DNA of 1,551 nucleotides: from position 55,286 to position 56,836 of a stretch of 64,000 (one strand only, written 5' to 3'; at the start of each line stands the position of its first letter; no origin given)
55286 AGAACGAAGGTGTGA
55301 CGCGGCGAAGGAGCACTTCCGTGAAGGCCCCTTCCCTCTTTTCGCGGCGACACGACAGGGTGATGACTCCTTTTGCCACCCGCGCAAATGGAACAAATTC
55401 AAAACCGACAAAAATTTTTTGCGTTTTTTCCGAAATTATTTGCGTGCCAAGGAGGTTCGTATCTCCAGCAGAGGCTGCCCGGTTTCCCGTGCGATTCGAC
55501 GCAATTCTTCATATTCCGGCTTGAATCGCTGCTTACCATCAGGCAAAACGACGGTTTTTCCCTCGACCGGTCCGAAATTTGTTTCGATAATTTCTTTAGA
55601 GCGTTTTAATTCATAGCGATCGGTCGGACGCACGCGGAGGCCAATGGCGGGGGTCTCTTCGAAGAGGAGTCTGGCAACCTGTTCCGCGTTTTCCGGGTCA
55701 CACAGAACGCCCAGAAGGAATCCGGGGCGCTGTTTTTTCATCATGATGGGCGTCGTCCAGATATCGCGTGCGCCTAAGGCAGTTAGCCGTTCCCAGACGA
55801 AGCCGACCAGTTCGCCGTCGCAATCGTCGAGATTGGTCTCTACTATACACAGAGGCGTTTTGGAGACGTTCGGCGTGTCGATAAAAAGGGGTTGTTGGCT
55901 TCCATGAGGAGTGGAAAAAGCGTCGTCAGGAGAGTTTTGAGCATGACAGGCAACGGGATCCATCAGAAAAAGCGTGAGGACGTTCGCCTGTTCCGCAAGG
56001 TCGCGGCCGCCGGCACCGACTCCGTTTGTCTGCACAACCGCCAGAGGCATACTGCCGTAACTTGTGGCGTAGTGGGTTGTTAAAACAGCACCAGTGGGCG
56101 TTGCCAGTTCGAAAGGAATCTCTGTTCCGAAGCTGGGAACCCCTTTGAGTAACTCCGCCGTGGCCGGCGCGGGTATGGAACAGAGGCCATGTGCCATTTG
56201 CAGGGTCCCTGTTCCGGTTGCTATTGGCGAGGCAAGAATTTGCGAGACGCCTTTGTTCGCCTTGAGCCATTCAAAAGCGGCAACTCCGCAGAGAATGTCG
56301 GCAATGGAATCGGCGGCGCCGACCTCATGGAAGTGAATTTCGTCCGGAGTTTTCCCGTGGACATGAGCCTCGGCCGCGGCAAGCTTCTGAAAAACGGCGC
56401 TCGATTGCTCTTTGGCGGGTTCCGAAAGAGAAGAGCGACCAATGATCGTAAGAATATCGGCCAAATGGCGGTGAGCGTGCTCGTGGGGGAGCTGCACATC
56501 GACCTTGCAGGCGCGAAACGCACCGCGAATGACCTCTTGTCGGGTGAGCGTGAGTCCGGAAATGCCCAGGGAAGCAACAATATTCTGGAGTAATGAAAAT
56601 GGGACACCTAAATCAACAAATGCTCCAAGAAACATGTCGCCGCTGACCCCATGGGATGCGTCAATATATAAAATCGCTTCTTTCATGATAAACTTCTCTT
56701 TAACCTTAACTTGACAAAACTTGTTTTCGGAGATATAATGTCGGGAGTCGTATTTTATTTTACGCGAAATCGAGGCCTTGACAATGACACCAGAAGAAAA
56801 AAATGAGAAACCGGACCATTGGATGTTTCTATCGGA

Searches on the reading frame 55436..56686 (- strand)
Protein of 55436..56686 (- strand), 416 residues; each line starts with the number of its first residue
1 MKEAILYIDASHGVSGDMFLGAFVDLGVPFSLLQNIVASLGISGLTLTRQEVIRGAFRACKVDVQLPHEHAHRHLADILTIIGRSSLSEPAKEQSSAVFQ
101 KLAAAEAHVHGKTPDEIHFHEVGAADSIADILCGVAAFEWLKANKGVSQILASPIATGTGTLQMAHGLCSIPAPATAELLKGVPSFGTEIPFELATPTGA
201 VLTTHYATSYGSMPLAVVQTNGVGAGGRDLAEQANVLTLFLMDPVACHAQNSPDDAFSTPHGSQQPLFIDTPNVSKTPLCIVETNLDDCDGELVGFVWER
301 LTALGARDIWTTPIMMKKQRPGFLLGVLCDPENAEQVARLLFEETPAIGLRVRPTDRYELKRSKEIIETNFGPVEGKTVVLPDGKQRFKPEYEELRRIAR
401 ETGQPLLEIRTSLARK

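Call 6: search_protein_families(library=pfam, proteins=[window:55436-56686:-], max_evalue=0.1)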
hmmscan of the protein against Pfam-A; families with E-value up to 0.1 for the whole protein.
window:55436-56686:- (416 aa): 1 family
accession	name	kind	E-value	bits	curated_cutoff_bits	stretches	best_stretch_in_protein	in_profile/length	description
PF01969.22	Ni_insertion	-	3.4e-125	418.5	22.1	1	6-409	1-374/375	Nickel insertion protein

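Call 20: find_related_loci(query=window:55436-56686:-, collection=genome_contigs, flank=6000)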
Query window:55436-56686:- (416 aa) in genome_contigs; peptide patterns used: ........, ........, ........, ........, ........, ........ (x = any residue, [..] = any of these).
145 stretches matched a pattern; 47 encode a relative of the query (tblastn E <= 1e-3); 47 distinct loci.
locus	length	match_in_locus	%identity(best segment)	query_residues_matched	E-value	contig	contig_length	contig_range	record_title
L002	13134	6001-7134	40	1-409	2e-86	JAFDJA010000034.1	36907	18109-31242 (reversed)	MAG: Deltaproteobacteria bacterium isolate Meg22_24_Bin_118 Meg22_24_Bin_118_scaffold_1501, whole genome shotgun sequenc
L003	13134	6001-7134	38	1-409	6e-83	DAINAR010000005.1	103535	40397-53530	MAG TPA_asm: Deltaproteobacteria bacterium isolate CTOTU18404 NODE_92_length_103535_cov_27.928663, whole genome shotgun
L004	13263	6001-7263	38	5-415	2e-79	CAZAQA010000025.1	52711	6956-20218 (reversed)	MAG TPA_asm: uncultured Anaerolineae bacterium isolate binchicken_co64_79 genome assembly, contig: NODE_338_length_52711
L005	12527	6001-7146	40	5-409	2e-78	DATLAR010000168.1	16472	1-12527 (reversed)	MAG TPA_asm: Planctomycetota bacterium isolate SMAG_U14276 k141_2648589, whole genome shotgun sequence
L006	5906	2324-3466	35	5-414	2e-77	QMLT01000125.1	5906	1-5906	MAG: Deltaproteobacteria bacterium isolate B33_G16 B33_Guay16_scaffold_14025, whole genome shotgun sequence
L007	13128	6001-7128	35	5-409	2e-76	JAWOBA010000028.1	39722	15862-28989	MAG: Desulfatiglandales bacterium isolate BLK2-2.bin.228 k191_979958, whole genome shotgun sequence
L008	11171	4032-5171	36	5-409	1e-75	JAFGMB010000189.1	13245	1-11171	MAG: Synergistales bacterium isolate Zod_Metabat.437 k87_10274657, whole genome shotgun sequence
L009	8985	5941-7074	34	5-411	5e-74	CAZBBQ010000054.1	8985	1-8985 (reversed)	MAG TPA_asm: uncultured Desulfobacteraceae bacterium isolate SRP191223_co2_79 genome assembly, contig: NODE_7164_length_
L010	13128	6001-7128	35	5-409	2e-71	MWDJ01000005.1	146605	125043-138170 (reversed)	MAG: Bacteroidetes bacterium ADurb.Bin145 BWX96_contig000005, whole genome shotgun sequence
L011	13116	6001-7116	36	5-406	6e-69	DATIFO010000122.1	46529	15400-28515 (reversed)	MAG TPA_asm: Candidatus Methylomirabilis sp. isolate SMAG_U16397 k141_1409590, whole genome shotgun sequence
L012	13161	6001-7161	35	5-413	3e-67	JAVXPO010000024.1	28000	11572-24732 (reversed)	MAG: Akkermansia sp. isolate CGS6M3-bin21 NODE_1785_length_28000_cov_8.282412, whole genome shotgun sequence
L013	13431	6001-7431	35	7-409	4e-66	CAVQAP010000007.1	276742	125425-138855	MAG: uncultured Acidobacteriota bacterium isolate MFD03323.bin.1.98 genome assembly, contig: contig_27771, whole genome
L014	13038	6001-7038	35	1-371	1e-65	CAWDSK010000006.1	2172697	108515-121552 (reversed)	MAG: uncultured Acidobacteriota bacterium isolate MFD03726.bin.1.125 genome assembly, contig: contig_1454, whole genome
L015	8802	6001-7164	35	5-409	1e-64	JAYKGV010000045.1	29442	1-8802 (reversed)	MAG: Candidatus Sericytochromatia bacterium isolate 123469 NODE_44095293, whole genome shotgun sequence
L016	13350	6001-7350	33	5-409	3e-64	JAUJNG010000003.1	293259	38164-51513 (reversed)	MAG: Abditibacterium sp. isolate YX2bin22 opera_contig_75, whole genome shotgun sequence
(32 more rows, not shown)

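Call 27: find_homologous_proteins(query=window:55436-56686:-, max_evalue=1e-60)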
Query window:55436-56686:- (416 aa): 5638 proteins with E <= 1e-60 among 8000 candidates; the best 120 are listed.
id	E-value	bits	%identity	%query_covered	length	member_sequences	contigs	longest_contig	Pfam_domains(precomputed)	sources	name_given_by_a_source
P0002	1.3e-277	938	100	100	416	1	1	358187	PF01969.23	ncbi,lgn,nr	ncbi:MAG: nickel pincer cofactor biosynthesis protein LarC [Planctomycetia bacterium]|nr:nickel pinc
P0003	9.9e-113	395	48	99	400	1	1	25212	PF01969.23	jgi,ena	-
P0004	5.2e-112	393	47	99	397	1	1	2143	PF01969.23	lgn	-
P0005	1.6e-110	388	48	97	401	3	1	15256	PF01969.23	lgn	-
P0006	3.0e-108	380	47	97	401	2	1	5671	PF01969.23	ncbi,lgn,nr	ncbi:MAG: nickel pincer cofactor biosynthesis protein LarC [Thermoguttaceae bacterium]|nr:nickel pin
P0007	1.2e-106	375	48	97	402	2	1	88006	PF01969.23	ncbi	-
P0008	2.3e-105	371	46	98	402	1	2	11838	PF01969.23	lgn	-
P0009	2.8e-105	371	-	-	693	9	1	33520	PF01969.23,PF08032.18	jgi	jgi:uncharacterized protein (TIGR00299 family) protein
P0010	1.3e-104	368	45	99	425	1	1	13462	PF01969.23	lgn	-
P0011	3.2e-104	367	47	97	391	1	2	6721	PF01969.23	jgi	-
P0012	7.4e-104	366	46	97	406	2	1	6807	PF01969.23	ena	-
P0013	8.7e-104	366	44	95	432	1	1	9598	PF01969.23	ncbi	-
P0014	9.0e-104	366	47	98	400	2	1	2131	PF01969.23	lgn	-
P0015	1.8e-103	365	45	95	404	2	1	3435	PF01969.23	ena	-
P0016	3.0e-103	364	46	97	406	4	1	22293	PF01969.23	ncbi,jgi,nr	ncbi:MAG: nickel pincer cofactor biosynthesis protein LarC [Planctomycetaceae bacterium]|nr:nickel p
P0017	3.4e-103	364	47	98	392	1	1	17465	PF01969.23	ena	-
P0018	6.0e-103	363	44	98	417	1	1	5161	PF01969.23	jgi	-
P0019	6.3e-103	363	46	96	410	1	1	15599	PF01969.23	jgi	jgi:uncharacterized protein (TIGR00299 family) protein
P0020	7.1e-103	363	43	97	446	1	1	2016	PF01969.23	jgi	jgi:uncharacterized protein (TIGR00299 family) protein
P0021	1.3e-102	362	47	97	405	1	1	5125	PF01969.23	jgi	jgi:uncharacterized protein (TIGR00299 family) protein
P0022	1.3e-102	362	44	97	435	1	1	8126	PF01969.23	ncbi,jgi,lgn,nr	ncbi:MAG: nickel pincer cofactor biosynthesis protein LarC [Planctomycetaceae bacterium]|jgi:unchara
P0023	2.3e-102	361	44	97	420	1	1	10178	PF01969.23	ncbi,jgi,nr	ncbi:MAG: nickel pincer cofactor biosynthesis protein LarC [Planctomycetaceae bacterium]|jgi:unchara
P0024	2.5e-102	361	45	97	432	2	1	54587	PF01969.23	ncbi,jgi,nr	ncbi:MAG: nickel pincer cofactor biosynthesis protein LarC [Planctomycetaceae bacterium]|jgi:unchara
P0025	3.6e-102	360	46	98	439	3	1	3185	PF01969.23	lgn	-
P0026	4.0e-102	360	45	97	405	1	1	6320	PF01969.23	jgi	jgi:uncharacterized protein (TIGR00299 family) protein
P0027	4.6e-102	360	45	97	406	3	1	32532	PF01969.23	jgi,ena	-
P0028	5.1e-102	360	44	97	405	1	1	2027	PF01969.23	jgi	jgi:uncharacterized protein (TIGR00299 family) protein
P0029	5.1e-102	360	45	98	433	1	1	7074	PF01969.23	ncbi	-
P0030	5.8e-102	360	45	97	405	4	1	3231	PF01969.23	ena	-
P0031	5.9e-102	360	47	97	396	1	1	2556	PF01969.23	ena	-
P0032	1.0e-101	359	45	97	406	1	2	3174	PF01969.23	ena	-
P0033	1.4e-101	358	47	97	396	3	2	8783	PF01969.23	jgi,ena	-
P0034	2.4e-101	358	44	98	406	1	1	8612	PF01969.23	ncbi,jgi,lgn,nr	ncbi:MAG: nickel pincer cofactor biosynthesis protein LarC [Planctomycetaceae bacterium]|jgi:unchara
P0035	2.7e-101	357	45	97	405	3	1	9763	PF01969.23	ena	-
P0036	3.7e-101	357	43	97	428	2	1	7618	PF01969.23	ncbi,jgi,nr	ncbi:MAG: nickel pincer cofactor biosynthesis protein LarC [Planctomycetaceae bacterium]|jgi:unchara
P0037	4.1e-101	357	45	97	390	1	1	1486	PF01969.23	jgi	jgi:uncharacterized protein (TIGR00299 family) protein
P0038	4.3e-101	357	46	98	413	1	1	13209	PF01969.23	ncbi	-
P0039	4.7e-101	357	45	97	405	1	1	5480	PF01969.23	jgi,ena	-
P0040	5.8e-101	356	45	97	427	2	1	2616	PF01969.23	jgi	jgi:uncharacterized protein (TIGR00299 family) protein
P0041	7.4e-101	356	45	97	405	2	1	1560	PF01969.23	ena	-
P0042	1.2e-100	355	45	97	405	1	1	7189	PF01969.23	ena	-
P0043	1.2e-100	355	45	97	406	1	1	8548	PF01969.23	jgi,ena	-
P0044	1.4e-100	355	44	97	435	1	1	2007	PF01969.23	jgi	-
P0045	2.1e-100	355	47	99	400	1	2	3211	PF01969.23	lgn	-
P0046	3.2e-100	354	45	97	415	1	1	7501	PF01969.23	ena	-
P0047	3.8e-100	354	44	99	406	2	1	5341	PF01969.23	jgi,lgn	jgi:hypothetical protein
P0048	3.8e-100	354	45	98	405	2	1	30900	PF01969.23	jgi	-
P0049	4.8e-100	353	45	97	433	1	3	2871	PF01969.23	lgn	-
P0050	6.4e-100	353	46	97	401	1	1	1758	PF01969.23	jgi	-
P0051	6.6e-100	353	45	97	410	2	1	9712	PF01969.23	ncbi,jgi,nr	ncbi:MAG: nickel pincer cofactor biosynthesis protein LarC [Planctomycetaceae bacterium]|jgi:unchara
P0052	7.9e-100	353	43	99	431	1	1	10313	PF01969.23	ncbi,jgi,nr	ncbi:MAG: nickel pincer cofactor biosynthesis protein LarC [Planctomycetaceae bacterium]|jgi:unchara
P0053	1.3e-99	352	44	97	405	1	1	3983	PF01969.23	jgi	jgi:uncharacterized protein (TIGR00299 family) protein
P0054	1.4e-99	352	46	95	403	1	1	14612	PF01969.23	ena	-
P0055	1.4e-99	352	44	97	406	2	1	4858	PF01969.23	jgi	-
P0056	2.5e-99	351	43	97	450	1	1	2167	PF01969.23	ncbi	-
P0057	2.5e-99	351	43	99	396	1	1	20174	PF01969.23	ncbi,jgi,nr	ncbi:MAG: nickel pincer cofactor biosynthesis protein LarC [Planctomycetaceae bacterium]|jgi:unchara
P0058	3.0e-99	351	46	97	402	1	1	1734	PF01969.23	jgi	jgi:uncharacterized protein (TIGR00299 family) protein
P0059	3.1e-99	351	46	99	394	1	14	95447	PF01969.23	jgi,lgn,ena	jgi:hypothetical protein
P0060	3.4e-99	351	46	95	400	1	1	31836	PF01969.23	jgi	jgi:pyridinium-3,5-bisthiocarboxylic acid mononucleotide nickel chelatase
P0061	3.8e-99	350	45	100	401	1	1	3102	PF01969.23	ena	-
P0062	4.8e-99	350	44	97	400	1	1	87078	PF01969.23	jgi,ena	-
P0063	4.8e-99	350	44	98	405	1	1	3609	PF01969.23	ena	-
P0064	5.2e-99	350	44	97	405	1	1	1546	PF01969.23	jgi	jgi:uncharacterized protein (TIGR00299 family) protein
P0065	5.9e-99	350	48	97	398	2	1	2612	PF01969.23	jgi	jgi:pyridinium-3,5-bisthiocarboxylic acid mononucleotide nickel chelatase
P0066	9.5e-99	349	41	99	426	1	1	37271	PF01969.23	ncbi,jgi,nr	ncbi:MAG: nickel pincer cofactor biosynthesis protein LarC [Planctomycetaceae bacterium]|jgi:unchara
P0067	1.3e-98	349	49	58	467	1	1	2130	PF01969.23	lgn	-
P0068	1.3e-98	349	43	97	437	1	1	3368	PF01969.23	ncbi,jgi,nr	ncbi:MAG: nickel pincer cofactor biosynthesis protein LarC [Planctomycetaceae bacterium]|jgi:unchara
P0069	2.0e-98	348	46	97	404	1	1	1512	PF01969.23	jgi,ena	-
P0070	2.2e-98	348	43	97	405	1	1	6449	PF01969.23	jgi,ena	-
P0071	2.4e-98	348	45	97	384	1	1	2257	PF01969.23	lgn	-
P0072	3.0e-98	347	43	97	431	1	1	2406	PF01969.23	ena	-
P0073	3.3e-98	347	44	97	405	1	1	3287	PF01969.23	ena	-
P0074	3.6e-98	347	46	96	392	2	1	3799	PF01969.23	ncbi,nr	ncbi:MAG: nickel pincer cofactor biosynthesis protein LarC [Planctomycetaceae bacterium]|nr:nickel p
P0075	4.2e-98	347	-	-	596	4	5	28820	PF01969.23,PF08032.18,PF01709.27,PF10850.14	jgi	jgi:uncharacterized protein (TIGR00299 family) protein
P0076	4.7e-98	347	43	99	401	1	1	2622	PF01969.23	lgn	-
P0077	5.2e-98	347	44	97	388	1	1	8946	PF01969.23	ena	-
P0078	6.8e-98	346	45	95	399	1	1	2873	PF01969.23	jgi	jgi:pyridinium-3,5-bisthiocarboxylic acid mononucleotide nickel chelatase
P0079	7.1e-98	346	44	97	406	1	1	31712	PF01969.23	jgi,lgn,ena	-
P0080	8.0e-98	346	-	-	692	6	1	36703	PF01969.23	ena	-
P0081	8.2e-98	346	40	98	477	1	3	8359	PF01969.23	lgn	-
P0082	8.2e-98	346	49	63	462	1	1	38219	PF01969.23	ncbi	-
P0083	9.0e-98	346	46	96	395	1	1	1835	PF01969.23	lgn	-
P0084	9.8e-98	346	45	97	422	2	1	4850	PF01969.23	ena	-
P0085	9.9e-98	346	43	97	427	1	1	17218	PF01969.23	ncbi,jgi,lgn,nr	ncbi:MAG: nickel pincer cofactor biosynthesis protein LarC [Planctomycetaceae bacterium]|jgi:unchara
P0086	1.0e-97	346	44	97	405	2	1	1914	PF01969.23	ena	-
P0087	1.2e-97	345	44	97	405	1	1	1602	PF01969.23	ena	-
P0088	1.3e-97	345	45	97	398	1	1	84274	PF01969.23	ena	-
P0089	1.4e-97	345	46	98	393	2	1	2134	PF01969.23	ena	-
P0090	1.4e-97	345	45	97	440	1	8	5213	PF01969.23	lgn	-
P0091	1.4e-97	345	45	94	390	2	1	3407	PF01969.23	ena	-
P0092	1.5e-97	345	43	99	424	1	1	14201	PF01969.23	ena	-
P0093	2.2e-97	345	-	-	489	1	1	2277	PF01969.23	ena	-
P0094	2.3e-97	345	46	99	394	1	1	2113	PF01969.23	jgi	jgi:pyridinium-3,5-bisthiocarboxylic acid mononucleotide nickel chelatase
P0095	2.8e-97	344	43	99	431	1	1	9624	PF01969.23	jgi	jgi:uncharacterized protein (TIGR00299 family) protein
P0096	3.2e-97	344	46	99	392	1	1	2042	PF01969.23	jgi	jgi:uncharacterized protein (TIGR00299 family) protein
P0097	3.2e-97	344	45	95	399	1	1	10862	PF01969.23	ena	-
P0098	3.9e-97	344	44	98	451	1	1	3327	PF01969.23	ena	-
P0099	3.9e-97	344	43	97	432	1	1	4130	PF01969.23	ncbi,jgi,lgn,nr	ncbi:MAG: nickel pincer cofactor biosynthesis protein LarC [Planctomycetaceae bacterium]|jgi:unchara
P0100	5.5e-97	343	43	97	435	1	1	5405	PF01969.23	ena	-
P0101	7.4e-97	343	43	98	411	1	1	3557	PF01969.23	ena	-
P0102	8.4e-97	343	45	94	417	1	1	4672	PF01969.23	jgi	jgi:uncharacterized protein (TIGR00299 family) protein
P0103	1.0e-96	342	44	97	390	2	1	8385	PF01969.23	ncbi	-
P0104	1.1e-96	342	45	97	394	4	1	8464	PF01969.23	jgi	-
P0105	1.1e-96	342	42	99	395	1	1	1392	PF01969.23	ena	-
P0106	1.4e-96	342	45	97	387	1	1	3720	PF01969.23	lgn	-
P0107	1.6e-96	342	45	96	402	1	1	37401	PF01969.23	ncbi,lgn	ncbi:MAG: nickel pincer cofactor biosynthesis protein LarC [Planctomycetota bacterium]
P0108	1.7e-96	342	45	99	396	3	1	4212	PF01969.23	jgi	-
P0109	2.3e-96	341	50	61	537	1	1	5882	PF01969.23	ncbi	ncbi:MAG: LarC family nickel insertion protein [Thermoguttaceae bacterium]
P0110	4.8e-96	340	45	98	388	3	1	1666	PF01969.23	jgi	-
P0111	5.3e-96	340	42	98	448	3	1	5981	PF01969.23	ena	-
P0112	6.4e-96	340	45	99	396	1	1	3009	PF01969.23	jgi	jgi:pyridinium-3,5-bisthiocarboxylic acid mononucleotide nickel chelatase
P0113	6.5e-96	340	44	98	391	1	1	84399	PF01969.23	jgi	jgi:uncharacterized protein (TIGR00299 family) protein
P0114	6.8e-96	340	46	97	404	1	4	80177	PF01969.23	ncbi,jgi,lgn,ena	-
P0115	7.8e-96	339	44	97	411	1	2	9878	PF01969.23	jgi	-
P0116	9.0e-96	339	43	97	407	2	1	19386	PF01969.23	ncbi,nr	ncbi:MAG: nickel pincer cofactor biosynthesis protein LarC [Planctomycetaceae bacterium]|nr:nickel p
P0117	1.0e-95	339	-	-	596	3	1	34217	PF01969.23,PF01709.27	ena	-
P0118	1.0e-95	339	45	99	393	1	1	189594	PF01969.23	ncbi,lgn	-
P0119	1.2e-95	339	44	97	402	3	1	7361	PF01969.23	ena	-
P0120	1.2e-95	339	46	97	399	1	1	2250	PF01969.23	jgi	jgi:uncharacterized protein (TIGR00299 family) protein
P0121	1.3e-95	339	44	97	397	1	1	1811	PF01969.23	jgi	jgi:pyridinium-3,5-bisthiocarboxylic acid mononucleotide nickel chelatase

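Call 28: find_encoding_contigs(protein=P0003, flank=6000, max_places=2)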
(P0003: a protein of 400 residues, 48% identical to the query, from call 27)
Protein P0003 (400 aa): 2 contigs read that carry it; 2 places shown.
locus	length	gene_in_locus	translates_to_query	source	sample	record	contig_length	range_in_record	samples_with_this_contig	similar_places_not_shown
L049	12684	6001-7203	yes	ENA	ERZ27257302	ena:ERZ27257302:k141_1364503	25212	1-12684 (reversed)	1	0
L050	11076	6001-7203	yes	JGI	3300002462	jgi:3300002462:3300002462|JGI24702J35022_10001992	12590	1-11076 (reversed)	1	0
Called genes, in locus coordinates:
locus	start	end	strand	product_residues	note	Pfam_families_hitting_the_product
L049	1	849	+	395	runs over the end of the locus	PF13480:Acetyltransf_6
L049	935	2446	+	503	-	-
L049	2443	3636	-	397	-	PF11899:DUF3419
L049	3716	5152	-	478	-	-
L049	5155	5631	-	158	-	-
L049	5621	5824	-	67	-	-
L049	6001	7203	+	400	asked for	PF01969:Ni_insertion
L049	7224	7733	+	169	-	-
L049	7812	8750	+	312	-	PF02401:LYTB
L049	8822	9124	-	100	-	PF03819:MazG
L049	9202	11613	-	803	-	PF04151:PPC (faint)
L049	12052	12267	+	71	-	PF12728:HTH_17 (weak)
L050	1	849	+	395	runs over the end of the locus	PF13480:Acetyltransf_6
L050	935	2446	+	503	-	-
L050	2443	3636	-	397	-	PF11899:DUF3419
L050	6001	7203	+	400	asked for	PF01969:Ni_insertion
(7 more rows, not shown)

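Call 29: find_encoding_contigs(protein=P0007, flank=6000, max_places=2)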
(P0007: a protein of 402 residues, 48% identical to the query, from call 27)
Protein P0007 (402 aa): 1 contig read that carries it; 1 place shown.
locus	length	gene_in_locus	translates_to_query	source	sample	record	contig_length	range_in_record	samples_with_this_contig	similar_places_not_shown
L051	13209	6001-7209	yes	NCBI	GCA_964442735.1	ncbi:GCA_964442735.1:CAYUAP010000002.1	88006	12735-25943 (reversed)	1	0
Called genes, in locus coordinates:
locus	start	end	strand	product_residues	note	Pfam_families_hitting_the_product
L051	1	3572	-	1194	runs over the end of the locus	PF07549:Sec_GG (faint), PF21760:SecD_1st (weak), PF22599:SecDF_P1_head, PF02355:SecD_SecF_C, PF03176:MMPL (weak), PF02355:SecD_SecF_C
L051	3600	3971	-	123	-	PF02699:YajC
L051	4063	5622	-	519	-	-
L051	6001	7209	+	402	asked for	PF01969:Ni_insertion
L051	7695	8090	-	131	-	-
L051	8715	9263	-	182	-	-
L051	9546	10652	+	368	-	PF04015:DUF362, PF12797:Fer4_2 (faint), PF12838:Fer4_7, PF13187:Fer4_9 (weak), PF13237:Fer4_10 (weak), PF14697:Fer4_21, PF00037:Fer4 (weak), PF12837:Fer4_6 (weak), +1 more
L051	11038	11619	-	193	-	PF02915:Rubrerythrin, PF00210:Ferritin, PF21349:RUBY_RBDX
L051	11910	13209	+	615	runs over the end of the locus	PF00089:Trypsin, PF13365:Trypsin_2, PF00595:PDZ (weak), PF13180:PDZ_2, PF17820:PDZ_6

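Call 30: find_encoding_contigs(protein=P0005, flank=6000, max_places=2)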
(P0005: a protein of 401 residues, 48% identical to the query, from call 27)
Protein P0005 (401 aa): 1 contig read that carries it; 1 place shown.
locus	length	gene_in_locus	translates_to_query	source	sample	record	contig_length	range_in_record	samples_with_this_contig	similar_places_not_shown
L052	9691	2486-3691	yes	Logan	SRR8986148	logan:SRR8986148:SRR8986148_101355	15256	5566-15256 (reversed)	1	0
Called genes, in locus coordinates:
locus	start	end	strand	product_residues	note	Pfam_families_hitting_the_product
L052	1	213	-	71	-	?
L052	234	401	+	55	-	-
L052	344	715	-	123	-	PF02699:YajC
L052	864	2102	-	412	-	-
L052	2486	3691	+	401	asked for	PF01969:Ni_insertion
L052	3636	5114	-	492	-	PF01554:MatE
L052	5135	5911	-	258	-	PF03167:UDG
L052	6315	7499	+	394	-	-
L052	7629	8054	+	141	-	PF02472:ExbD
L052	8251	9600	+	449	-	PF00109:ketoacyl-synt, PF02801:Ketoacyl-synt_C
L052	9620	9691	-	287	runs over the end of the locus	PF01678:DAP_epimerase, PF02567:PhzC-PhzF (faint), PF01678:DAP_epimerase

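Call 39: find_encoding_contigs(protein=P0006, flank=5000, max_places=2)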
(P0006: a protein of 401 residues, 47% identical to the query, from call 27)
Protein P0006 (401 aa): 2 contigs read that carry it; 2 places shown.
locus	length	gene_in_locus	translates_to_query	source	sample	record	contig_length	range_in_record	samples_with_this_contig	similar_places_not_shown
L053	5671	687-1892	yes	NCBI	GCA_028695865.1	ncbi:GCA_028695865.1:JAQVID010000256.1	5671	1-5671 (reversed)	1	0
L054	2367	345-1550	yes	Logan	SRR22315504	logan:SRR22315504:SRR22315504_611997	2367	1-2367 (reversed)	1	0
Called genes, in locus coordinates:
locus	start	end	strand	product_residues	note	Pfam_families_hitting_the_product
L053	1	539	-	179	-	?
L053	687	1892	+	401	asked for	PF01969:Ni_insertion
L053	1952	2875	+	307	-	PF01261:AP_endonuc_2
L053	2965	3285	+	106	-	PF01740:STAS, PF13466:STAS_2 (weak)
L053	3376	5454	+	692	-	PF13385:Laminin_G_3, PF15892:BNR_4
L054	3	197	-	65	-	?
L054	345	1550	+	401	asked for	PF01969:Ni_insertion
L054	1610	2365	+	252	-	?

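Call 40: find_encoding_contigs(protein=P0008, flank=5000, max_places=2)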
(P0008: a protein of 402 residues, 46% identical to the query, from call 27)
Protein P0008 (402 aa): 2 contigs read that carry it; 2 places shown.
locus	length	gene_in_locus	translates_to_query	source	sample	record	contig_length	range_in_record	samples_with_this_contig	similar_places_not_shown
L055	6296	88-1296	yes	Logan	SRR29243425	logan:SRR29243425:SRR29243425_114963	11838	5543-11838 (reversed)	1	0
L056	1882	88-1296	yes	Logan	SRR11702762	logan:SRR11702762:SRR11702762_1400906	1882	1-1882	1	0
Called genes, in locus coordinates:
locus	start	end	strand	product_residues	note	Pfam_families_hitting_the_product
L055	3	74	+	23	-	?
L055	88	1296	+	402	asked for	PF01969:Ni_insertion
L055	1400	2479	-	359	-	PF00009:GTP_EFTU (faint), PF00350:Dynamin_N (faint), PF01926:MMR_HSR1 (weak), PF06071:YchF-GTPase_C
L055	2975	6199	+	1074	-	-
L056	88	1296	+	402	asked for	PF01969:Ni_insertion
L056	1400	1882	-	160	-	?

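Call 41: find_encoding_contigs(protein=P0010, flank=5000, max_places=2)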
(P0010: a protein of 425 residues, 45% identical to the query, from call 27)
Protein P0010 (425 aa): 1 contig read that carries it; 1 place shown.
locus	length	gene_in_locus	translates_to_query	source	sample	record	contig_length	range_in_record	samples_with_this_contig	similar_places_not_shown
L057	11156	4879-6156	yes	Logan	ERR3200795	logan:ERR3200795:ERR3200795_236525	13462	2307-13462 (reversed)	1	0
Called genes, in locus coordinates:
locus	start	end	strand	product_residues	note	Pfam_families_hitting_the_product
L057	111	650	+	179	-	PF02870:Methyltransf_1N, PF01035:DNA_binding_1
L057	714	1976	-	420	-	PF18370:RGI_lyase, PF13517:FG-GAP_3 (faint), PF01839:FG-GAP (faint), PF21348:RGL11_C, PF03306:AAL_decarboxy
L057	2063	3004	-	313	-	-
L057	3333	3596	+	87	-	PF00830:Ribosomal_L28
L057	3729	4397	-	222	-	-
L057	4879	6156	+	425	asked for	PF01969:Ni_insertion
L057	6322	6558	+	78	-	-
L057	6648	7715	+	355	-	-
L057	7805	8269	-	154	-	-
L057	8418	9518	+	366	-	PF13439:Glyco_transf_4, PF13579:Glyco_trans_4_4 (faint), PF00534:Glycos_transf_1, PF13692:Glyco_trans_1_4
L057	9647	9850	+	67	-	-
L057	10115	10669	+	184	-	PF14136:DUF4303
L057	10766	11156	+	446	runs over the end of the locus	PF00501:AMP-binding, PF14535:AMP-binding_C_2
